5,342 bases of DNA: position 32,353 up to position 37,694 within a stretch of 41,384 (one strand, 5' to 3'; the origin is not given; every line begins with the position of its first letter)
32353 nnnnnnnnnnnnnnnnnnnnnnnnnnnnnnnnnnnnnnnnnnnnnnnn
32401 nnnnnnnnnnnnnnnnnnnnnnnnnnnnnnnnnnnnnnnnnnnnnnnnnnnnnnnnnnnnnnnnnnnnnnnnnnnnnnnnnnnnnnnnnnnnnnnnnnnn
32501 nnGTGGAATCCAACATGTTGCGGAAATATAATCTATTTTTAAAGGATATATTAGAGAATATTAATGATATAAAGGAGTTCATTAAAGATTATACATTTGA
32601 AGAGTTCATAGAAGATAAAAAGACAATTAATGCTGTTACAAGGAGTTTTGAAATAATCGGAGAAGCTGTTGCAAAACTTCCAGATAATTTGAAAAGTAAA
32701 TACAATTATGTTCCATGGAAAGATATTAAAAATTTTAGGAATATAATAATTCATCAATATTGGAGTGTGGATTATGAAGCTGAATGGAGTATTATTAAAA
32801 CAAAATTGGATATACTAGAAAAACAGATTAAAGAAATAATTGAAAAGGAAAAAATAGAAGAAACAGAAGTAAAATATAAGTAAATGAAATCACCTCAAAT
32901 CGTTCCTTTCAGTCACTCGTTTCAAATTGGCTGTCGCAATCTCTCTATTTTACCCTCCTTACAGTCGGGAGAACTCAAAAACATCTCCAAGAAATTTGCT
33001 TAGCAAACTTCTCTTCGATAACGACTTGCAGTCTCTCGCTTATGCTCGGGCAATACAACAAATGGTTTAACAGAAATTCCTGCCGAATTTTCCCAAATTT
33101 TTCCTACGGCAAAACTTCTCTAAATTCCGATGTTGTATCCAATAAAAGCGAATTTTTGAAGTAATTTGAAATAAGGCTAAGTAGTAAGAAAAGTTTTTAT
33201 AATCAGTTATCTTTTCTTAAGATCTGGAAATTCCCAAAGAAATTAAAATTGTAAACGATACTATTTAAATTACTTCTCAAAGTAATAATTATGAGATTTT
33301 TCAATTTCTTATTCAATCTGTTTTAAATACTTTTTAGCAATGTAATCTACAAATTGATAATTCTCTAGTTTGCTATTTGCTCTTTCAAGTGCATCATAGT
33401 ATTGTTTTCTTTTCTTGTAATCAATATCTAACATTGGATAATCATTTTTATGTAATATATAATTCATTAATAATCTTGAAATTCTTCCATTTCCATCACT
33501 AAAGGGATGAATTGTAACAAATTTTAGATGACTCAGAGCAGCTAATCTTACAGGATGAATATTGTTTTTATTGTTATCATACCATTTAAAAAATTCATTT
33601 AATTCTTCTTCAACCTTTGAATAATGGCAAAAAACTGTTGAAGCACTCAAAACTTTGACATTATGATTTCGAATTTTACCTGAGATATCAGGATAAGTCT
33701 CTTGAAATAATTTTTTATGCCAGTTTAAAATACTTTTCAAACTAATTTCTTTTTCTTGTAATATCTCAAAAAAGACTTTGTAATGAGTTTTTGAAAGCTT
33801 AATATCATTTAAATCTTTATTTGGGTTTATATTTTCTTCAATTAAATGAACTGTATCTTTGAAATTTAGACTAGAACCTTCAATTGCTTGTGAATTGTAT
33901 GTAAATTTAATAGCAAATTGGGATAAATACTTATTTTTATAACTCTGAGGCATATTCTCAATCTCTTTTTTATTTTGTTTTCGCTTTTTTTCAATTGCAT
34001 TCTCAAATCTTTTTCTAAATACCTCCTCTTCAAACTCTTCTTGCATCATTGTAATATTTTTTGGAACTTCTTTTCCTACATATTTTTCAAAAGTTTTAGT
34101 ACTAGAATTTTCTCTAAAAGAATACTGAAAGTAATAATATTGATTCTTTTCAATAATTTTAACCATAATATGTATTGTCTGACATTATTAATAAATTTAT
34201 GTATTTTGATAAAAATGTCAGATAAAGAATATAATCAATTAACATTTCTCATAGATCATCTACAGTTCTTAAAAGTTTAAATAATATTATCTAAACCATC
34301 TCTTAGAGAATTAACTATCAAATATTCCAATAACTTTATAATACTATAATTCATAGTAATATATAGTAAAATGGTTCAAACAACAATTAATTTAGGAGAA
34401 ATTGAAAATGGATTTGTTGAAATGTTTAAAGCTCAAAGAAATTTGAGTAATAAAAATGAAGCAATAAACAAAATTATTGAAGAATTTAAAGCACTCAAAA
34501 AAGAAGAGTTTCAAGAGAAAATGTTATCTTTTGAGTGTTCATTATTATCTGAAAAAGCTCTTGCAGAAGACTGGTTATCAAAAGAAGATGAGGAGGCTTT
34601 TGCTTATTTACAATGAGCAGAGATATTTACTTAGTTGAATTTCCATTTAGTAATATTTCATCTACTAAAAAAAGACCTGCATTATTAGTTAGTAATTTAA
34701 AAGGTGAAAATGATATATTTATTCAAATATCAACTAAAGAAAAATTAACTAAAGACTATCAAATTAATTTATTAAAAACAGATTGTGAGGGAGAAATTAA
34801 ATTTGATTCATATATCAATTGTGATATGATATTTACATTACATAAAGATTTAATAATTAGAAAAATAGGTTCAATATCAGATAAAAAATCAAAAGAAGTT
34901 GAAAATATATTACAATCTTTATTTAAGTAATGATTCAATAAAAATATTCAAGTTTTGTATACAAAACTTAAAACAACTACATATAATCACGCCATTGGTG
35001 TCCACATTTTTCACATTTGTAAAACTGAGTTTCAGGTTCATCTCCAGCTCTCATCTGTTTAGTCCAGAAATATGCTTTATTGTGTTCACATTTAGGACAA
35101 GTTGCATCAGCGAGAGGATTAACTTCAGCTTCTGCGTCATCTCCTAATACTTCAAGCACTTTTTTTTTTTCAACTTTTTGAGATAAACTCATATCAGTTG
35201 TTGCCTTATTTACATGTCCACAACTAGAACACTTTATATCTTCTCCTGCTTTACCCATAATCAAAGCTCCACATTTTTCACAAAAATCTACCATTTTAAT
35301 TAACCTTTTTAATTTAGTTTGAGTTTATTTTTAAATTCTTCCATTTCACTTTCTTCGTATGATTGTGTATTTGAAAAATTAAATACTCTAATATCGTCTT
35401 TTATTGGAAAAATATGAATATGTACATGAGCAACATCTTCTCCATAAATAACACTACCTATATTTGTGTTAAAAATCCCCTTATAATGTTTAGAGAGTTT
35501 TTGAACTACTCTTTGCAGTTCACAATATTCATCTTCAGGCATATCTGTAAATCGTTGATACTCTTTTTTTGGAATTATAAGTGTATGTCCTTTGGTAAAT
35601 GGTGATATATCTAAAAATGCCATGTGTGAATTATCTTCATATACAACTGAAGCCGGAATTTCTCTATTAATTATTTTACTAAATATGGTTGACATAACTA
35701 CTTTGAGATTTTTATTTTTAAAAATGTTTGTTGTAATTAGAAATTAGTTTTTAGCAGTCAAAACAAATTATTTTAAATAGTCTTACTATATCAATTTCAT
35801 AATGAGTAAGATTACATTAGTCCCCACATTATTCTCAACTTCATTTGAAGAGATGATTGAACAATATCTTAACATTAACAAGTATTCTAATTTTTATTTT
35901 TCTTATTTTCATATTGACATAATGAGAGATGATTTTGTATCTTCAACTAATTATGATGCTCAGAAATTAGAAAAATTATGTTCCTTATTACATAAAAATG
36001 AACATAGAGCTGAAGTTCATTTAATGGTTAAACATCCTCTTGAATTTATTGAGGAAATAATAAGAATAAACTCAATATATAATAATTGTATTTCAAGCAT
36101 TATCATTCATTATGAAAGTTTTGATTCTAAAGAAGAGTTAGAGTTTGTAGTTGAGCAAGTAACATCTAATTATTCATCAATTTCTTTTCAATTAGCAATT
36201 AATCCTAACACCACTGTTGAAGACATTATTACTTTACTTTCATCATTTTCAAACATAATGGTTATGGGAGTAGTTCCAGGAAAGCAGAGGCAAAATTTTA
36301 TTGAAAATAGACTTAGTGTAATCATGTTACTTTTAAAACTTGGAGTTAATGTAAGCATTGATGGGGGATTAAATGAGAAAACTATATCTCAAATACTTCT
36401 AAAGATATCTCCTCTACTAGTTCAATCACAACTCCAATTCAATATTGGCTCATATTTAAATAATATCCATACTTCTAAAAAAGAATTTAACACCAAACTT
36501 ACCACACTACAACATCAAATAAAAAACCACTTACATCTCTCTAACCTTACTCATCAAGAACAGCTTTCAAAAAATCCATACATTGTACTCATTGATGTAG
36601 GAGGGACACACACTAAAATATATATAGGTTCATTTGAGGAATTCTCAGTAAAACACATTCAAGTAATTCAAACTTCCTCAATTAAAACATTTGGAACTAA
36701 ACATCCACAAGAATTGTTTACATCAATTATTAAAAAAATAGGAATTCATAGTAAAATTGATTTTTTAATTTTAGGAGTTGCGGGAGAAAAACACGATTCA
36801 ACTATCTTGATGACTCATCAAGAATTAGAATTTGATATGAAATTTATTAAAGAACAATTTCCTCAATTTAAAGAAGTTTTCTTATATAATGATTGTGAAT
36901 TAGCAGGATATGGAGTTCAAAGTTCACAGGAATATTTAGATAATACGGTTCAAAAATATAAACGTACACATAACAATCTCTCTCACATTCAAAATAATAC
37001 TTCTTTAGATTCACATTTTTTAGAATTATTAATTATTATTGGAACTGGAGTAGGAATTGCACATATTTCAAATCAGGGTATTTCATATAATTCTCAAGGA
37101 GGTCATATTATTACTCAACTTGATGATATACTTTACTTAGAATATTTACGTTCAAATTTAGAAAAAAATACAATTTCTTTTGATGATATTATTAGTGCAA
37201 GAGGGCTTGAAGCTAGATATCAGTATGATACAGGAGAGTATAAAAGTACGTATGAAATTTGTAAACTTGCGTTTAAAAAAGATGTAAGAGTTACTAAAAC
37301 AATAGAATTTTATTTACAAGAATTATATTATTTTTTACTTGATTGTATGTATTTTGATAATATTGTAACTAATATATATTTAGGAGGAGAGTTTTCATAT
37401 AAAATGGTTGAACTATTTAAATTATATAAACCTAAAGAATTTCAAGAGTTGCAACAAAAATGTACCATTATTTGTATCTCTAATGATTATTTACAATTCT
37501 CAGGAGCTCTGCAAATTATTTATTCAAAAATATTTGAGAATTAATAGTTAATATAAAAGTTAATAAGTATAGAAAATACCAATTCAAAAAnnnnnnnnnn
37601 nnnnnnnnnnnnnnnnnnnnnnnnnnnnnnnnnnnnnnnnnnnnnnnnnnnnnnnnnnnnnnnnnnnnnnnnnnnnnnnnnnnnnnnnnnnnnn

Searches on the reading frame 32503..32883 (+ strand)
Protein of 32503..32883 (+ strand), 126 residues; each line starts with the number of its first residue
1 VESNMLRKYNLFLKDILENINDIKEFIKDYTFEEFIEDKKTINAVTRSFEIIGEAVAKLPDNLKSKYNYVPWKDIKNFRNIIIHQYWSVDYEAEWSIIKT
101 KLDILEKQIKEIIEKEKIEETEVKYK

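Call 11: search_protein_families(library=pfam, proteins=[window:32503-32883:+], max_evalue=0.001)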
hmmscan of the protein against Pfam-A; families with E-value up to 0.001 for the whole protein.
window:32503-32883:+ (126 aa): 1 family
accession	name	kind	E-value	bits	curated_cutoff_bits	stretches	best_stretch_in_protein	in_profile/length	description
PF01934.22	HepT-like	-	5.2e-28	97.6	23.5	1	16-112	1-120/120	Ribonuclease HepT-like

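Call 86: search_protein_families(library=padloc, proteins=[window:32503-32883:+], max_evalue=0.001)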
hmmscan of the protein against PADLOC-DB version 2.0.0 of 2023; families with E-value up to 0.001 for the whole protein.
window:32503-32883:+ (126 aa): 0 families

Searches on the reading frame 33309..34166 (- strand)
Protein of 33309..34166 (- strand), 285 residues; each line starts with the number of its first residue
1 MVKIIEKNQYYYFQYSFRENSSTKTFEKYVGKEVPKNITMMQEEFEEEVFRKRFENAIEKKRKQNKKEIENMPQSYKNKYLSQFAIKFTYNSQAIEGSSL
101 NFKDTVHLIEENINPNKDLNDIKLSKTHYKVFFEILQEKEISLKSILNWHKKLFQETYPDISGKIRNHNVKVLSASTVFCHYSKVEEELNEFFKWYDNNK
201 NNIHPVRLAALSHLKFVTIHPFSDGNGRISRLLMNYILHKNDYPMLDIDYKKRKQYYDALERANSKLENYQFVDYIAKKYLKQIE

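Call 11: search_protein_families(library=pfam, proteins=[window:33309-34166:-], max_evalue=0.001)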
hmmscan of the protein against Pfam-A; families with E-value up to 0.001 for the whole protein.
window:33309-34166:- (285 aa): 1 family
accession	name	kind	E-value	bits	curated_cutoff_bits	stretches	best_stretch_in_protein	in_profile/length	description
PF02661.23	Fic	-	3.1e-24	86.1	24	1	141-238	2-93/93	Fic/DOC family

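Call 86: search_protein_families(library=padloc, proteins=[window:33309-34166:-], max_evalue=0.001)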
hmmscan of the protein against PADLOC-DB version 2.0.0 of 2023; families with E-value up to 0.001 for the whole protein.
window:33309-34166:- (285 aa): 10 families
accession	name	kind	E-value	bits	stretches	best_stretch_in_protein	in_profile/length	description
PDLC04837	PDC-S04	-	2.9e-28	96.7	1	69-278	11-222/234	-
PDLC03963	SoFic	-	1.1e-26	92.1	1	40-281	16-261/361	-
PDLC04839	PDC-S04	-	8.4e-26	88.9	1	118-282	33-203/205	-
PDLC04836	PDC-S04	-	9.5e-26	88.5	1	73-267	14-216/244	-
PDLC04840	PDC-S04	-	7.7e-24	82.7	1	76-265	3-201/227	-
PDLC04838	PDC-S04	-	1.2e-17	62.3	1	119-273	39-194/209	-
PDLC04966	PDC-S24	-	9.3e-14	49.1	1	180-242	278-340/497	-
PDLC04842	PDC-S04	-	3.9e-10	37.8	1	122-266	20-158/202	-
PDLC04841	PDC-S04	-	6e-09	33.9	1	126-266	123-256/292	-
PDLC04718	PDC-M59B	-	7.1e-05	21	1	214-245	62-93/159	-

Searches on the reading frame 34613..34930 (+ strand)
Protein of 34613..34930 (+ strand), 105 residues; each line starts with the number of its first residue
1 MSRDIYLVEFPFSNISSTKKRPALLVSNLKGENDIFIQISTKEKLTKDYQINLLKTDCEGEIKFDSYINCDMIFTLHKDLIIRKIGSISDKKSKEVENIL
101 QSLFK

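Call 11: search_protein_families(library=pfam, proteins=[window:34613-34930:+], max_evalue=0.001)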
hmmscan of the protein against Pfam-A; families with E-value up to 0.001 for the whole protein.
window:34613-34930:+ (105 aa): 1 family
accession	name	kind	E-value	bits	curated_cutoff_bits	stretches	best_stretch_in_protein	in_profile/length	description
PF02452.23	PemK_toxin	-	1.8e-14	54.3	23.1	1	3-104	3-109/109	PemK-like, MazF-like toxin of type II toxin-antitoxin system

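Call 86: search_protein_families(library=padloc, proteins=[window:34613-34930:+], max_evalue=0.001)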
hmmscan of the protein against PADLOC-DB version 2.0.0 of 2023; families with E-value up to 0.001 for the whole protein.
window:34613-34930:+ (105 aa): 0 families

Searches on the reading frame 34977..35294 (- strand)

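Call 34: search_protein_families(library=pfam, proteins=[window:34977-35294:-], max_evalue=0.01)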
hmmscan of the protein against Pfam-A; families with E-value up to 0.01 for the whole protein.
window:34977-35294:- (105 aa): 15 families
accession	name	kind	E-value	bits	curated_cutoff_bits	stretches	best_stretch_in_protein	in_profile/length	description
PF01096.23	Zn_ribbon_TFIIS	-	2.9e-19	69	21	1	65-102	2-39/39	Transcription factor S-II (TFIIS)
PF24042.1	DUF7351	-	1.3e-06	28.7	31.2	1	5-102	4-105/177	Domain of unknown function (DUF7351)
PF13248.11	Zn_ribbon_3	-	9.7e-05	22.1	27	0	20-28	3-25/26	zinc-ribbon domain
PF13240.11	Zn_Ribbon_1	-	0.00016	21.8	25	0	4-10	15-21/23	zinc-ribbon domain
PF07282.18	Cas12f1-like_TNB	-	0.00025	21.6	26.3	0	65-101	30-50/60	Cas12f1-like, TNB domain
PF12760.12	Zn_ribbon_IS1595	-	0.00035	20.9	25.4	1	65-100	20-46/46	Transposase zinc-ribbon domain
PF13717.11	Zn_ribbon_4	-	0.0005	20.4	30.3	0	15-28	21-34/36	zinc-ribbon domain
PF08274.17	Zn_Ribbon_YjdM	-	0.00065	20.1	30.8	1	65-101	4-29/30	PhnA Zinc-Ribbon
PF12773.13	DZR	-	0.00097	19.7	27.3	0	3-33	13-38/45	Double zinc ribbon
PF21349.2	RUBY_RBDX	-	0.0015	18.4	26.5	0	64-76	17-29/30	Rubrerythrin, rubredoxin-like domain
PF00130.28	C1_1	-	0.0027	17.9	26.5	1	3-26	12-35/53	Phorbol esters/diacylglycerol binding domain (C1 domain)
PF08271.17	Zn_Ribbon_TF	-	0.005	16.8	29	0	65-102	2-30/43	TFIIB zinc-binding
PF09723.15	Zn_ribbon_8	-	0.0058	17.1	34.4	0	92-101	6-15/41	Zinc ribbon domain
PF02150.21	Zn_ribbon_RPB9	-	0.0075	16.6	25.2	1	3-28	2-30/36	RNA polymerases M/15 Kd subunit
PF19769.4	CPxCG_zf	-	0.0091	16.2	27.2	0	66-101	1-33/183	CPxCG-related zinc finger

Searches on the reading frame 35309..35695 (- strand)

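Call 34: search_protein_families(library=pfam, proteins=[window:35309-35695:-], max_evalue=0.01)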
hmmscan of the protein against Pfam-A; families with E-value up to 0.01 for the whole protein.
window:35309-35695:- (128 aa): 4 families
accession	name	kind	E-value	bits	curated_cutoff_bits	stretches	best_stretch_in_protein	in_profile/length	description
PF01230.28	HIT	-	1.8e-21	77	21.5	1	11-98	2-95/98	HIT domain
PF11969.13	DcpS_C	-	7e-12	46.3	24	1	3-100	2-104/114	Scavenger mRNA decapping enzyme C-term binding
PF04677.20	CwfJ_C_1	-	0.0012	19.2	21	1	25-102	37-113/122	Protein similar to CwfJ C-terminus 1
PF02744.22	GalP_UDP_tr_C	-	0.0096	16.1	29.2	0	19-79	32-93/165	Galactose-1-phosphate uridyl transferase, C-terminal domain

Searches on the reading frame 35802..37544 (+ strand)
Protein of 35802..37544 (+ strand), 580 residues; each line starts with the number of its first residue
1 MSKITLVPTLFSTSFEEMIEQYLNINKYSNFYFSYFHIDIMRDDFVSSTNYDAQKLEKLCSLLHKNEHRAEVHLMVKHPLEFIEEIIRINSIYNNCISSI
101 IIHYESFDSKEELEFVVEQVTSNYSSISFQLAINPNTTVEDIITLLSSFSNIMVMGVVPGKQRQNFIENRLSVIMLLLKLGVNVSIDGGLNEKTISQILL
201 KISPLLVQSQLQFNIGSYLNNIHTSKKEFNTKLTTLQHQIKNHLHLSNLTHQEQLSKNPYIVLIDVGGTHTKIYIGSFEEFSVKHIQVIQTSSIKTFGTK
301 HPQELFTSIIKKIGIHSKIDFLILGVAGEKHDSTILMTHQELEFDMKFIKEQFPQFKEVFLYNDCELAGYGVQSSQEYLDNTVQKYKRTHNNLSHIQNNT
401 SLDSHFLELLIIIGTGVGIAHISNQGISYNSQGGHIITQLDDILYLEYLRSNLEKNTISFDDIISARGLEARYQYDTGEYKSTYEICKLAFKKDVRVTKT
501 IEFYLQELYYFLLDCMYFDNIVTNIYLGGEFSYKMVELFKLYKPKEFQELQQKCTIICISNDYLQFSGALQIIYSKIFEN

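Call 34: search_protein_families(library=pfam, proteins=[window:35802-37544:+], max_evalue=0.01)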
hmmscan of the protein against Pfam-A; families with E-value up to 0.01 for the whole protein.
window:35802-37544:+ (580 aa): 2 families
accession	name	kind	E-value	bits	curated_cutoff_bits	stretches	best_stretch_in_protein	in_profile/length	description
PF00834.25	Ribul_P_3_epim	-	2.8e-21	76.2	21.1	1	8-199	4-184/198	Ribulose-phosphate 3 epimerase family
PF00480.26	ROK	-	0.0044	17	22.9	0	409-532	126-245/294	ROK family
